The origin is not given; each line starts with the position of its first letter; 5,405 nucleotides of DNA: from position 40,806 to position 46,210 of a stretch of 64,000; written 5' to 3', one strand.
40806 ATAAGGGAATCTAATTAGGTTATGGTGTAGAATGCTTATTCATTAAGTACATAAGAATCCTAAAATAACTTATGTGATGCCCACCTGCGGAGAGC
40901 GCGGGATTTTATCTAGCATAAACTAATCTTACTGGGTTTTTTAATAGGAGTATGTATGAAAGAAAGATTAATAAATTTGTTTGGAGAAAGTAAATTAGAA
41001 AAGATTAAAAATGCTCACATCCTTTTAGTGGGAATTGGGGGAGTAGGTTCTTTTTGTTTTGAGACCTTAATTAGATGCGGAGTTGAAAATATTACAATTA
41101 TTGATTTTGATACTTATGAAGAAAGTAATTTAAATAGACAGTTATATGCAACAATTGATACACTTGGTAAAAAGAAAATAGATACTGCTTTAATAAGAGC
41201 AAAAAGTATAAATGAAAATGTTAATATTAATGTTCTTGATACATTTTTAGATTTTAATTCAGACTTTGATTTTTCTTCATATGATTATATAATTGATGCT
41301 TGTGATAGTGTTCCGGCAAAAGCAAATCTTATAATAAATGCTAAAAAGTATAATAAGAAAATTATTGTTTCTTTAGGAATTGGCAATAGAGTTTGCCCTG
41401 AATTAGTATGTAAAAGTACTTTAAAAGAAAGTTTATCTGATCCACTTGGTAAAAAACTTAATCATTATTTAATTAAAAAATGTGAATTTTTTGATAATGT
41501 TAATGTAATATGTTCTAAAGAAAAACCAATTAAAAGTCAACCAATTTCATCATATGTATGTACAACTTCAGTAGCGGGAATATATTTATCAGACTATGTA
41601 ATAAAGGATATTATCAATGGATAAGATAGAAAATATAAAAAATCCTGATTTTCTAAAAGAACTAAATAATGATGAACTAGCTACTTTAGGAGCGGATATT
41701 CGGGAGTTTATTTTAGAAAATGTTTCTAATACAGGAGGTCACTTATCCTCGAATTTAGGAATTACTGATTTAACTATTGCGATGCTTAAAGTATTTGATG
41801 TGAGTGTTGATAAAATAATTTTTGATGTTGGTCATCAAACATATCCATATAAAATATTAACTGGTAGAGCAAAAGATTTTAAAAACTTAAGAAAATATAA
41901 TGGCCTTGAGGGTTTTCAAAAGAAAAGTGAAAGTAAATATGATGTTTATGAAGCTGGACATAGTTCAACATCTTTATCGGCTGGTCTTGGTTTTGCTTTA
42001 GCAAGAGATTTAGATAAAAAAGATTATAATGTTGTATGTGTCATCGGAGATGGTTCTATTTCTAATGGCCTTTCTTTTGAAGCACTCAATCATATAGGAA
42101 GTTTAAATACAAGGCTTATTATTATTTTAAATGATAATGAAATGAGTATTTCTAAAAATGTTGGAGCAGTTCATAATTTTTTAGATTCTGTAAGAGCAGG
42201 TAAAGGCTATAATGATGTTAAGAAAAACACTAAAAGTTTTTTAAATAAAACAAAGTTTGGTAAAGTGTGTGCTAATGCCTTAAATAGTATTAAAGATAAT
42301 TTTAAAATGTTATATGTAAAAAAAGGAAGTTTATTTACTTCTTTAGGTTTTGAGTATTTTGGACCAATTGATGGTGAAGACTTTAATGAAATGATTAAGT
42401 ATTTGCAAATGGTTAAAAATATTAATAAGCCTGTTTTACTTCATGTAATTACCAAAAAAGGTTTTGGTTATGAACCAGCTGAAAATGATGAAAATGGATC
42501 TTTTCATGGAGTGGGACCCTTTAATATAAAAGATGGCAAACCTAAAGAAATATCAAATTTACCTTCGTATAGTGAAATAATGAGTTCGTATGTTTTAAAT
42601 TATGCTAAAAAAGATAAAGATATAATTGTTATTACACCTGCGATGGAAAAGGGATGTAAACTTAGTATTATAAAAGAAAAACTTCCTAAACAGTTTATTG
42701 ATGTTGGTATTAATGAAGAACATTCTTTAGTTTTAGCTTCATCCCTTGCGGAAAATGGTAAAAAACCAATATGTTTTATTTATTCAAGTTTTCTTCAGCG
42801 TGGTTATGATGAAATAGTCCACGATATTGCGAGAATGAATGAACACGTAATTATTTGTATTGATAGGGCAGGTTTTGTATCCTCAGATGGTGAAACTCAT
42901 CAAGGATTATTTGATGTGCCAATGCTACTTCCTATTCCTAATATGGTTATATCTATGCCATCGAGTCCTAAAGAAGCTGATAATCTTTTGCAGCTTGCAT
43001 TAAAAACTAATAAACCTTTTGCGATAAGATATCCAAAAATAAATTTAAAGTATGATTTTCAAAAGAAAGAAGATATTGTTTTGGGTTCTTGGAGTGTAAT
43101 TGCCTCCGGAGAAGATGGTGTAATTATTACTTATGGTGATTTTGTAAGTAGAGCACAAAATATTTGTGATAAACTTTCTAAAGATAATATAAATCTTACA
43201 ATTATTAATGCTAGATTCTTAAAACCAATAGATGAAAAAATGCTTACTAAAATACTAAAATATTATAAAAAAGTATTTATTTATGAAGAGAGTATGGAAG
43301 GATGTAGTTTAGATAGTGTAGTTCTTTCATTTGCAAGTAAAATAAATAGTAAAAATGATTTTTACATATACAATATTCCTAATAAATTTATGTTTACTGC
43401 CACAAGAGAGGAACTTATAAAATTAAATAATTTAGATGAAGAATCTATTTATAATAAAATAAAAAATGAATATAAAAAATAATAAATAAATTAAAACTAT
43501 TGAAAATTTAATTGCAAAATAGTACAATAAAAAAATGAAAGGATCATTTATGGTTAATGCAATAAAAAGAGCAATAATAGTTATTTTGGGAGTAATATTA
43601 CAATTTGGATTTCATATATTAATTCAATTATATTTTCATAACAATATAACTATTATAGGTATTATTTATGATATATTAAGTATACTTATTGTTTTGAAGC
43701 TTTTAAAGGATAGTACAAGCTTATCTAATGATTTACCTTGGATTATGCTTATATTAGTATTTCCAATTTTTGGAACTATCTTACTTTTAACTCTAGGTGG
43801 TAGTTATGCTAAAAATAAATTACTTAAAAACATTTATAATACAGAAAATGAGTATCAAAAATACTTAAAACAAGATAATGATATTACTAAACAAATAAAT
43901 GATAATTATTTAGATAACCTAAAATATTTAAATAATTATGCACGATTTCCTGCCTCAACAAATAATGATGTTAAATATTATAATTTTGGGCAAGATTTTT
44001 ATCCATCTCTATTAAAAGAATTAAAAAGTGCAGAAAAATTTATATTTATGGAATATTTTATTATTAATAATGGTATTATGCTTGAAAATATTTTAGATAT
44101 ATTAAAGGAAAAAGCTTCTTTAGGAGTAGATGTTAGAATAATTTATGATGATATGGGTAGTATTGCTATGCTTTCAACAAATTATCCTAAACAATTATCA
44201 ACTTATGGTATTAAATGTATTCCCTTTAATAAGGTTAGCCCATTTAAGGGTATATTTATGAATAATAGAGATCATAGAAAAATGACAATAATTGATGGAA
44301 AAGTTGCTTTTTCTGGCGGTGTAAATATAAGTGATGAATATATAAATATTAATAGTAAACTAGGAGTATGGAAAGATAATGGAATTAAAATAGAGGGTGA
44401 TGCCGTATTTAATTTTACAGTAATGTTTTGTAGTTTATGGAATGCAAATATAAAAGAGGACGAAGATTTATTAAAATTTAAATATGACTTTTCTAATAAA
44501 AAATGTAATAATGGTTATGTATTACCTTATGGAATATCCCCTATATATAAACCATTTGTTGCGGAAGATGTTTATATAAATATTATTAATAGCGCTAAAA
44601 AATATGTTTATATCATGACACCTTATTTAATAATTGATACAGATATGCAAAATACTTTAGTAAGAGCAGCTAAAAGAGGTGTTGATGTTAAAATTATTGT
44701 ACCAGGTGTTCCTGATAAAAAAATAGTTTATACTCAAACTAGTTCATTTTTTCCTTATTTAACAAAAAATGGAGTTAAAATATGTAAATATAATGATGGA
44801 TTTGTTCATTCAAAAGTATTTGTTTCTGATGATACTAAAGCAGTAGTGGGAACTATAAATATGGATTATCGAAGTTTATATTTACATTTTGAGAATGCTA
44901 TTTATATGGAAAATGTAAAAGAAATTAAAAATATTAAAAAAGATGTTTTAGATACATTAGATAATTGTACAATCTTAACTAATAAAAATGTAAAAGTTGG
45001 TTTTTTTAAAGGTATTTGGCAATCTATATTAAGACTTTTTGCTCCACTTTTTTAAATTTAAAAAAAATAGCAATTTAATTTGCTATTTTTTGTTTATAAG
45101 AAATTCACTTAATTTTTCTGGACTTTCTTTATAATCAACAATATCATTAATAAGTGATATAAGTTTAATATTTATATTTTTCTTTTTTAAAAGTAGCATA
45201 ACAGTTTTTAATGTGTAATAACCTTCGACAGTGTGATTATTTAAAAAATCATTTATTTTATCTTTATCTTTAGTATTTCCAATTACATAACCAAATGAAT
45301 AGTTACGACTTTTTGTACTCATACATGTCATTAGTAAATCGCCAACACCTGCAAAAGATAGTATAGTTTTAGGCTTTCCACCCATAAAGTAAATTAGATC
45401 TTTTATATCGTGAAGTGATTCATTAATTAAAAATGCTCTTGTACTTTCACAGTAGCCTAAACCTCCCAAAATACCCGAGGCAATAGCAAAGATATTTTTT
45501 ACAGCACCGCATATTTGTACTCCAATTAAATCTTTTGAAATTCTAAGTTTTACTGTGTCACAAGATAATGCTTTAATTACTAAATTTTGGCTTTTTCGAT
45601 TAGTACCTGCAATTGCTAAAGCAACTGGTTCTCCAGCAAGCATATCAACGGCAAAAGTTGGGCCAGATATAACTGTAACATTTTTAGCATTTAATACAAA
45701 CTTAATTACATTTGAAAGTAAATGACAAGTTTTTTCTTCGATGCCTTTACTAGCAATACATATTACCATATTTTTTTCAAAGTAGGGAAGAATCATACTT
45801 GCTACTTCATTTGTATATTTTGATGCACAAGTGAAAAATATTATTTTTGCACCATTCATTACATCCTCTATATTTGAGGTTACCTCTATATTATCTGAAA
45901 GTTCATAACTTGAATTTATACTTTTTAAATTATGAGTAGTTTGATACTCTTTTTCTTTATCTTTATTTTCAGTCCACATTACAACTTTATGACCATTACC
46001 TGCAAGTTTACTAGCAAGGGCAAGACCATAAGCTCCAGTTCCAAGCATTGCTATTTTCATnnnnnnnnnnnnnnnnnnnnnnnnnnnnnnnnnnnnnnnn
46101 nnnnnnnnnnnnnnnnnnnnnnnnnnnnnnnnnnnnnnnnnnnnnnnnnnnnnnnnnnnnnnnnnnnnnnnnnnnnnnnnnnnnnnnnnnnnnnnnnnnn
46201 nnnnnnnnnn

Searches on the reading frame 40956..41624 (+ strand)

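Call 3: search_protein_families(library=pfam, proteins=[window:40956-41624:+], max_evalue=0.01)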
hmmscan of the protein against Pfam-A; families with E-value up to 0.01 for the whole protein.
window:40956-41624:+ (222 aa): 2 families
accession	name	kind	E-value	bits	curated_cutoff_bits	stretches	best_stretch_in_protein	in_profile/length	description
PF00899.27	ThiF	-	2.5e-35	122.2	28.1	1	4-139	3-141/238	ThiF family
PF01488.26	Shikimate_DH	-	0.0053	17.3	24.3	1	11-63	4-56/138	Shikimate / quinate 5-dehydrogenase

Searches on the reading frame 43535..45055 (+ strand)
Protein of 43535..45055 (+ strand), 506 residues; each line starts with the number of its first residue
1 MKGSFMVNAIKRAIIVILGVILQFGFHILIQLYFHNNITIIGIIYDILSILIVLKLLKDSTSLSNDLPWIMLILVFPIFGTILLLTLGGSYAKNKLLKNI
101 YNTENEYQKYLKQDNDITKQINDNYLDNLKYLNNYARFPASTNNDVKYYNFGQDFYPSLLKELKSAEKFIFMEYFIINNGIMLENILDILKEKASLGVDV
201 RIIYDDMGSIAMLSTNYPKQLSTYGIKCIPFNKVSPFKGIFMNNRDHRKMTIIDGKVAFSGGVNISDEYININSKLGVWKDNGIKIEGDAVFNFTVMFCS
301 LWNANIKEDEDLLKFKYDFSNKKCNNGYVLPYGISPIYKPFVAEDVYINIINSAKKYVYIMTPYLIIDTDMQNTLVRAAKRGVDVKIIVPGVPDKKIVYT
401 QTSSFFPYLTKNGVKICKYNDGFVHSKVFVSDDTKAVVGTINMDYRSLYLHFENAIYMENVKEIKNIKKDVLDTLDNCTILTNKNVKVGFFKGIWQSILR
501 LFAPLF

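Call 30: search_protein_families(library=pfam, proteins=[window:43535-45055:+], max_evalue=0.001)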
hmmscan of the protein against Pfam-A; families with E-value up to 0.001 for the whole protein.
window:43535-45055:+ (506 aa): 3 families
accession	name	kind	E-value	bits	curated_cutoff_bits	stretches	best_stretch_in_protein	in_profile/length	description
PF13091.12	PLDc_2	-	5.2e-39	133.5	27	2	347-469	1-126/132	PLD-like domain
PF00614.28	PLDc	-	2.4e-13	49.9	21.9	2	420-447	1-28/28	Phospholipase D Active site motif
PF13396.11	PLDc_N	-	3.4e-05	24.1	23.3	1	47-88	1-41/42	Phospholipase_D-nuclease N-terminal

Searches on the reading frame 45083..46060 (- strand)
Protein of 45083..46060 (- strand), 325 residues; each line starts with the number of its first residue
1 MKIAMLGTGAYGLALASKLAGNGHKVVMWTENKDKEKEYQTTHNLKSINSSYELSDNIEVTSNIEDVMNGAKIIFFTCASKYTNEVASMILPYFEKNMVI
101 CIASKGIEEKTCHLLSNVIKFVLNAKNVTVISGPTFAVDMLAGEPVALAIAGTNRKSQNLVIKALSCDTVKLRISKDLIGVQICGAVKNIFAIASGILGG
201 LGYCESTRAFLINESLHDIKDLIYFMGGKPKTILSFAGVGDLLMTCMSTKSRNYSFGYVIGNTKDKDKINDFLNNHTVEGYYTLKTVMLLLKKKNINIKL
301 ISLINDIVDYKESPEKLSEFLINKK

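Call 30: search_protein_families(library=pfam, proteins=[window:45083-46060:-], max_evalue=0.001)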
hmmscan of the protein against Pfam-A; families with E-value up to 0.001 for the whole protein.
window:45083-46060:- (325 aa): 7 families
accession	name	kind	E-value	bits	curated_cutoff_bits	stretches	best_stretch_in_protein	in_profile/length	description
PF07479.19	NAD_Gly3P_dh_C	-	2.3e-40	138.5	25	1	177-317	1-140/142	NAD-dependent glycerol-3-phosphate dehydrogenase C-terminus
PF01210.29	NAD_Gly3P_dh_N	-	1.1e-33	116.9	23.1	1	2-156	1-156/158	NAD-dependent glycerol-3-phosphate dehydrogenase N-terminus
PF20618.3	GPD_NAD_C_bact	-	6.9e-15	55.8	27.6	1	237-298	1-60/66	Bacterial GPD, NAD-dependent C-terminal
PF02558.23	ApbA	-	1.1e-08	35.2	22.2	1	3-109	1-105/150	Ketopantoate reductase PanE/ApbA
PF03807.23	F420_oxidored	-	3.2e-08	34.5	21.6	1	2-103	1-92/94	NADP oxidoreductase coenzyme F420-dependent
PF03446.21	NAD_binding_2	-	1.8e-07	31.8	21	1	2-104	1-93/161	NAD binding domain of 6-phosphogluconate dehydrogenase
PF03721.20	UDPG_MGDP_dh_N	-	0.00042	20.4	27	0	1-137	1-156/187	UDP-glucose/GDP-mannose dehydrogenase family, NAD binding domain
